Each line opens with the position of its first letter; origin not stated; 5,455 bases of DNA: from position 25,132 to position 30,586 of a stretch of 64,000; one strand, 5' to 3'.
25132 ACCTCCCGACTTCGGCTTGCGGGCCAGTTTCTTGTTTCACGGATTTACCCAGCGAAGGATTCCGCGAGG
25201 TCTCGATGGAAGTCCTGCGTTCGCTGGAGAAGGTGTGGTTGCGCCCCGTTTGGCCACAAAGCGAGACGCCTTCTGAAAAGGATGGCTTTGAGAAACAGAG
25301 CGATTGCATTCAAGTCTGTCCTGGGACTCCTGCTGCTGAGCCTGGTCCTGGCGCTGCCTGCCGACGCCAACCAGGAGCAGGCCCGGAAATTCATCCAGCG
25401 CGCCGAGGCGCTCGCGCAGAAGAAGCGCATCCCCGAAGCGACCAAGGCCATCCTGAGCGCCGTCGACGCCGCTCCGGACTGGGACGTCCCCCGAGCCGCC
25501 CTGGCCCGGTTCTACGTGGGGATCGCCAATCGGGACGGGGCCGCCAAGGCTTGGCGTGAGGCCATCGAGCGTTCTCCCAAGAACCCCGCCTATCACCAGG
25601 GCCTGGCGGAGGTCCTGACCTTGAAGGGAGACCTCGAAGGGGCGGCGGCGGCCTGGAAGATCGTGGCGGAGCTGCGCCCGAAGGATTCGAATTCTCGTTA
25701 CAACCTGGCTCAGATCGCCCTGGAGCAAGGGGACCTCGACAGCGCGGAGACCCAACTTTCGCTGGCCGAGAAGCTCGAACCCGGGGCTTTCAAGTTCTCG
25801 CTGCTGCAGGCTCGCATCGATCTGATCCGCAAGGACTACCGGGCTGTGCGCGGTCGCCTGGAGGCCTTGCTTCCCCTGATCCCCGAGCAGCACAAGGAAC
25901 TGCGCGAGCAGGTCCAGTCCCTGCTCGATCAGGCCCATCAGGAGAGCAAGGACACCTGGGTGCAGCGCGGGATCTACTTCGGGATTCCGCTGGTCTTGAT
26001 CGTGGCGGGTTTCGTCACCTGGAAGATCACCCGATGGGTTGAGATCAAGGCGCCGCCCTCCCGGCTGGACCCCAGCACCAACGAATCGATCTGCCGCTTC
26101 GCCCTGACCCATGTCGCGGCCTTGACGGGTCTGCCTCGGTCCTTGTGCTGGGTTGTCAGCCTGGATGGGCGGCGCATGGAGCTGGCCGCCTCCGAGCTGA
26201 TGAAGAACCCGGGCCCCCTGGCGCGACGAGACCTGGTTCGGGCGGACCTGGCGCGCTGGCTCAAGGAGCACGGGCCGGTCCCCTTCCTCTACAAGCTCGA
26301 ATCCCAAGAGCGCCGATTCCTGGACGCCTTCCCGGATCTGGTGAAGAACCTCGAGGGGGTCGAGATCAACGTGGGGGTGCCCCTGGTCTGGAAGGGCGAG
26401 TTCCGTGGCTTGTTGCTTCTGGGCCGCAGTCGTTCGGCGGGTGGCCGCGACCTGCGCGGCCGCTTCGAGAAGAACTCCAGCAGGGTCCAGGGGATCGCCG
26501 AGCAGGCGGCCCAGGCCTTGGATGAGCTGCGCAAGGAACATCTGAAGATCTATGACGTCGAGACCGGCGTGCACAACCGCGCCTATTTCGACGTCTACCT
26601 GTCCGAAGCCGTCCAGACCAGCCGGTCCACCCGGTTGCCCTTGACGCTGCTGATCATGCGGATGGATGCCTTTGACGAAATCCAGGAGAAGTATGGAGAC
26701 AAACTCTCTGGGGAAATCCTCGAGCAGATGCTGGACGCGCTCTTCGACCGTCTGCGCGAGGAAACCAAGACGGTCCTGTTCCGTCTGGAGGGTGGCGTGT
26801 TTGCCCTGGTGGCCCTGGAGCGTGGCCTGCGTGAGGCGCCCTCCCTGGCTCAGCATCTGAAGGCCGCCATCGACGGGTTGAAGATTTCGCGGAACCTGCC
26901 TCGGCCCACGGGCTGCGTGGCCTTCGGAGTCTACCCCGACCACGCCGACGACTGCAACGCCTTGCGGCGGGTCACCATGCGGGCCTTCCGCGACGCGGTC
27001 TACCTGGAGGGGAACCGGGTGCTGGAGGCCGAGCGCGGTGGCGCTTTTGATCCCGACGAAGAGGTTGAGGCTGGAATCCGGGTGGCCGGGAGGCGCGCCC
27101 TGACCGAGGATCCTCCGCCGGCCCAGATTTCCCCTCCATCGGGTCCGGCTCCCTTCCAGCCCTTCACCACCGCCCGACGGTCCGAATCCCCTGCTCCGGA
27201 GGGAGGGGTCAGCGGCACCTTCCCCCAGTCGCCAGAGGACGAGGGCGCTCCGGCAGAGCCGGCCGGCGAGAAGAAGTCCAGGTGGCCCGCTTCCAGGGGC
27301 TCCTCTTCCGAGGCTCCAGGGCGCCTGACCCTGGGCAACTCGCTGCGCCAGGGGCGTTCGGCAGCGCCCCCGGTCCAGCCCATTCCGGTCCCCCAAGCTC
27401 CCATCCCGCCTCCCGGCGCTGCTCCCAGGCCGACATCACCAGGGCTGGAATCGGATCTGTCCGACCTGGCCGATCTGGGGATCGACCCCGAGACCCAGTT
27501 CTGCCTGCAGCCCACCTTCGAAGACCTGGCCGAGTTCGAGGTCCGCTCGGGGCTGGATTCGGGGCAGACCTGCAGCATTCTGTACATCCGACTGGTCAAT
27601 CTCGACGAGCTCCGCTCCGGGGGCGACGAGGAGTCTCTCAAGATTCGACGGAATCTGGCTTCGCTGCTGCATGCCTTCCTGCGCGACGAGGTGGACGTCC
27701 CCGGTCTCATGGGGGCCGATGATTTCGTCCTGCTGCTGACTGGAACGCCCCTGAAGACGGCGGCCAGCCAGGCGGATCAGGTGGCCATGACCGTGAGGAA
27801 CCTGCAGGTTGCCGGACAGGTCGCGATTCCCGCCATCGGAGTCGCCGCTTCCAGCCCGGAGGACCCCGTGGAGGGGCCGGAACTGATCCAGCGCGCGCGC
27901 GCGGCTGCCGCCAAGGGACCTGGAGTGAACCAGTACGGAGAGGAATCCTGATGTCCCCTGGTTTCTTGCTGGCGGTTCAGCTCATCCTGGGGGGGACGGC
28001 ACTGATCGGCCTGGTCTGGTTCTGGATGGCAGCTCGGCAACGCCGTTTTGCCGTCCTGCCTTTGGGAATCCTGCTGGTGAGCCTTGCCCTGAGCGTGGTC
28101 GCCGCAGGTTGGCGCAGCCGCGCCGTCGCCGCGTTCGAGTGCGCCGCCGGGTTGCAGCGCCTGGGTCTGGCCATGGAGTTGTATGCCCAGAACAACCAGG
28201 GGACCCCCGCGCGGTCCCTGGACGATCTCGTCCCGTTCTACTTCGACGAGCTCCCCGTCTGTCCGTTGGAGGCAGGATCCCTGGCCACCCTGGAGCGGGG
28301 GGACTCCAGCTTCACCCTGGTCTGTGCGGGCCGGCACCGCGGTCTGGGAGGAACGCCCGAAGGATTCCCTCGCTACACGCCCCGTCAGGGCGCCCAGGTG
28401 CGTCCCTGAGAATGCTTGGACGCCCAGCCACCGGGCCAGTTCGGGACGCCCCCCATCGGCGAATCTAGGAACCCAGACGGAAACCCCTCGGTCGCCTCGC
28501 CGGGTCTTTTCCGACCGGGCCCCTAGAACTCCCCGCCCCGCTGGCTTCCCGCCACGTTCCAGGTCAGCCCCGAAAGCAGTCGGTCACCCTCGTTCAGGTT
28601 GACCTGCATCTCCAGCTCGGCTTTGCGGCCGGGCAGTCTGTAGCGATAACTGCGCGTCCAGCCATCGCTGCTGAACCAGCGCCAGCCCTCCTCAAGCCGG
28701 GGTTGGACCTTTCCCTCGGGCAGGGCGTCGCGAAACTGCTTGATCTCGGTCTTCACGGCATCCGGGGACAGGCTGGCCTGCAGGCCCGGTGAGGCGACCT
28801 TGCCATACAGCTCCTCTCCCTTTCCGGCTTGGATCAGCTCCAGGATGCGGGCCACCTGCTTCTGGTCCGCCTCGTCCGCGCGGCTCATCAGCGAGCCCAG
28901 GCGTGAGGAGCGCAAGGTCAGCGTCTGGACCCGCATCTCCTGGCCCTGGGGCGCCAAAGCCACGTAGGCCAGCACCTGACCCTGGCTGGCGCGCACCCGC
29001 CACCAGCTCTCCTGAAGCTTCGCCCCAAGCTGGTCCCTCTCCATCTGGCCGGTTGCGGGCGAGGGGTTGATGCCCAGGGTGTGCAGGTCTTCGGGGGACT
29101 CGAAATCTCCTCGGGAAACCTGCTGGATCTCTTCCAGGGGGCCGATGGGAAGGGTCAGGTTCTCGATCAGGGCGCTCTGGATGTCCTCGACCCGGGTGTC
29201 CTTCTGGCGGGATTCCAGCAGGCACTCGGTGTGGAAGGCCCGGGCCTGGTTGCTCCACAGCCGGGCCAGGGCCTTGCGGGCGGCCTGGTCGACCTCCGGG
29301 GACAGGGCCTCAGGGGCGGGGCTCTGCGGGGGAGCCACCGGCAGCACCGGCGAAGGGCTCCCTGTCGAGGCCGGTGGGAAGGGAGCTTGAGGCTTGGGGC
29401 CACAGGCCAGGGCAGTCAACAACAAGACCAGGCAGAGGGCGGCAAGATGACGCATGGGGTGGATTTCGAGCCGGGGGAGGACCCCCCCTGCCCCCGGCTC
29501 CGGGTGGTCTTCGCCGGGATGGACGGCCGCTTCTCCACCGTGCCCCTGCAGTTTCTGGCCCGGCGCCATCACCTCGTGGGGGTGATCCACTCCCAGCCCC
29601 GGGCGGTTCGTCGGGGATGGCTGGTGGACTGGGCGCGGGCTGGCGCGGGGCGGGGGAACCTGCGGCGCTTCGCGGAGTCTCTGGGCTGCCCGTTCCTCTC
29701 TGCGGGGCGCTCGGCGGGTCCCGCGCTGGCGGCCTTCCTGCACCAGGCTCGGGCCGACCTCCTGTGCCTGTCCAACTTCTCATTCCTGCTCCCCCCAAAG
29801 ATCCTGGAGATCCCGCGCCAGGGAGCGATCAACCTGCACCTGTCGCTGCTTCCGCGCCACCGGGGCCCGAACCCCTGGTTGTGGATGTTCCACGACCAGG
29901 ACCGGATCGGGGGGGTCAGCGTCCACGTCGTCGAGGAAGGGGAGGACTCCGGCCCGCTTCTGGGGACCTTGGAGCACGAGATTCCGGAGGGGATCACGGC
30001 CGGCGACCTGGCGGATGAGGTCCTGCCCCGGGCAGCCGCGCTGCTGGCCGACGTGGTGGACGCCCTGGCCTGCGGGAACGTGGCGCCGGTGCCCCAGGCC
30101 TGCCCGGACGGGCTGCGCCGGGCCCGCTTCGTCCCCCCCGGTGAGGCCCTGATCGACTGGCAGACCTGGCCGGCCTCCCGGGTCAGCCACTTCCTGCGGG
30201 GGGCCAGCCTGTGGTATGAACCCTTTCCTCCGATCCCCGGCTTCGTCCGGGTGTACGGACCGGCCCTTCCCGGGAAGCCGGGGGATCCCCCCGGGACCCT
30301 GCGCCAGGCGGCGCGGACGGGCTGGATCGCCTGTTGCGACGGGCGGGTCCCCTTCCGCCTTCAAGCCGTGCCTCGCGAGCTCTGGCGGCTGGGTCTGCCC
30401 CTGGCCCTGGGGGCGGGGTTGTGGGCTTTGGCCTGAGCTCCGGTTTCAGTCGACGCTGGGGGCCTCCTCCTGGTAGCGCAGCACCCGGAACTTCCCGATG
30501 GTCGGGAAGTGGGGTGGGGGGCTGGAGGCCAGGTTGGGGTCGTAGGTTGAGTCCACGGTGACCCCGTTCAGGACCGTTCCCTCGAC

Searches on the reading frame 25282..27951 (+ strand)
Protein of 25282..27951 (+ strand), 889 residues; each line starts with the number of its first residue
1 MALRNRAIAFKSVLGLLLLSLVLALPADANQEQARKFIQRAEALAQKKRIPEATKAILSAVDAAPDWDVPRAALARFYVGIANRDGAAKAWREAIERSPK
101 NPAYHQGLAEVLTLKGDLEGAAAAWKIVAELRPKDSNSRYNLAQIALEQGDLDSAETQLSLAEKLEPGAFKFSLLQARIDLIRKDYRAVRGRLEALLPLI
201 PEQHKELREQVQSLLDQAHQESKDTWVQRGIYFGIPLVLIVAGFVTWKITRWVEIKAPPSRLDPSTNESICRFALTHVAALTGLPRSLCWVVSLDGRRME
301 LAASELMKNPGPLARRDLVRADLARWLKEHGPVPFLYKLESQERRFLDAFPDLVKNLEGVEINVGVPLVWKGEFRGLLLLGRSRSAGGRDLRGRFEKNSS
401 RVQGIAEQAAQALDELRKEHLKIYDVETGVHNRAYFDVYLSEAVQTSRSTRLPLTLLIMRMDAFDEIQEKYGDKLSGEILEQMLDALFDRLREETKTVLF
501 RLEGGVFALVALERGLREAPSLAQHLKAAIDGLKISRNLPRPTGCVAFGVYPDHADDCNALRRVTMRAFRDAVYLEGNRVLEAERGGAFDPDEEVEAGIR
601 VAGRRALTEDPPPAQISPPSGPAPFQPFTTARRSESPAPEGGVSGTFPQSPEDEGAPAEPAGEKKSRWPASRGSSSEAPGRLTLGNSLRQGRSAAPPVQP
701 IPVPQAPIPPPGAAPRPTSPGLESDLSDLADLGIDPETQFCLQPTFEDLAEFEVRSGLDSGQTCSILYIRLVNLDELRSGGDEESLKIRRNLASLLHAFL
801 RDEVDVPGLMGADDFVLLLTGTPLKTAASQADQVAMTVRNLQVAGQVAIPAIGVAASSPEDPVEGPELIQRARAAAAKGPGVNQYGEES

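Call 63: search_protein_families(library=pfam, proteins=[window:25282-27951:+], max_evalue=0.0001)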
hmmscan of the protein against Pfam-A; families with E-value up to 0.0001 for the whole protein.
window:25282-27951:+ (889 aa): 7 families
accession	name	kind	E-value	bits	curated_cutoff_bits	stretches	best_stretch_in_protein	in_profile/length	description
PF00990.26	GGDEF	-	3.1e-21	76.3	23.8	1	423-538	2-115/161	Diguanylate cyclase, GGDEF domain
PF13432.12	TPR_16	-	2.3e-09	37.9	32.7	1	116-165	11-60/65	Tetratricopeptide repeat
PF13431.12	TPR_17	-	4.8e-09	36.2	24.4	0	130-156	7-33/34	Tetratricopeptide repeat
PF07719.23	TPR_2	-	8.7e-08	32.2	27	0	140-168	5-33/34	Tetratricopeptide repeat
PF13414.12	TPR_11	-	7e-07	29.3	26.8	0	111-150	3-42/42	TPR repeat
PF14559.12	TPR_19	-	9.5e-06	26.3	25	1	115-179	4-68/68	Tetratricopeptide repeat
PF23914.1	TPR_CcmH_CycH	-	1.4e-05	25.4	42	1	73-160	55-145/158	Cytochrome c-type biogenesis protein H TPR domain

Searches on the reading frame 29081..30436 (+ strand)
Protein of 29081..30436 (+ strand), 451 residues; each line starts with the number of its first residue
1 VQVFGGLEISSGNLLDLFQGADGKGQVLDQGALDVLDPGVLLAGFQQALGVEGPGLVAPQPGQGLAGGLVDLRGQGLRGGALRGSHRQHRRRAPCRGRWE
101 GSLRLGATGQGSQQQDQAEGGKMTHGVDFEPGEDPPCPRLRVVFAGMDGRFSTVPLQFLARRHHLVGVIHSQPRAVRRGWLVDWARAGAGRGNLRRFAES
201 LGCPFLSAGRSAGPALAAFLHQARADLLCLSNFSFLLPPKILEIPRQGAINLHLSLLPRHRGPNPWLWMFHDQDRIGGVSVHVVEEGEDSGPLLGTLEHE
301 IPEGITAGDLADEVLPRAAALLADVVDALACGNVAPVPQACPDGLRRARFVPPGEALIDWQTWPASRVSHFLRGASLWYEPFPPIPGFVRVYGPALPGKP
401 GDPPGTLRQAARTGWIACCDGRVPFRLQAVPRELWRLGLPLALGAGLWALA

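Call 63: search_protein_families(library=pfam, proteins=[window:29081-30436:+], max_evalue=0.0001)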
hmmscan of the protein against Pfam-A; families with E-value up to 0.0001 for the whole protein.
window:29081-30436:+ (451 aa): 1 family
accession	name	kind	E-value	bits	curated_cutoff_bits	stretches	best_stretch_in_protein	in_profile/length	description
PF00551.24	Formyl_trans_N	-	2.7e-20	73.3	26.1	1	211-325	66-180/181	Formyl transferase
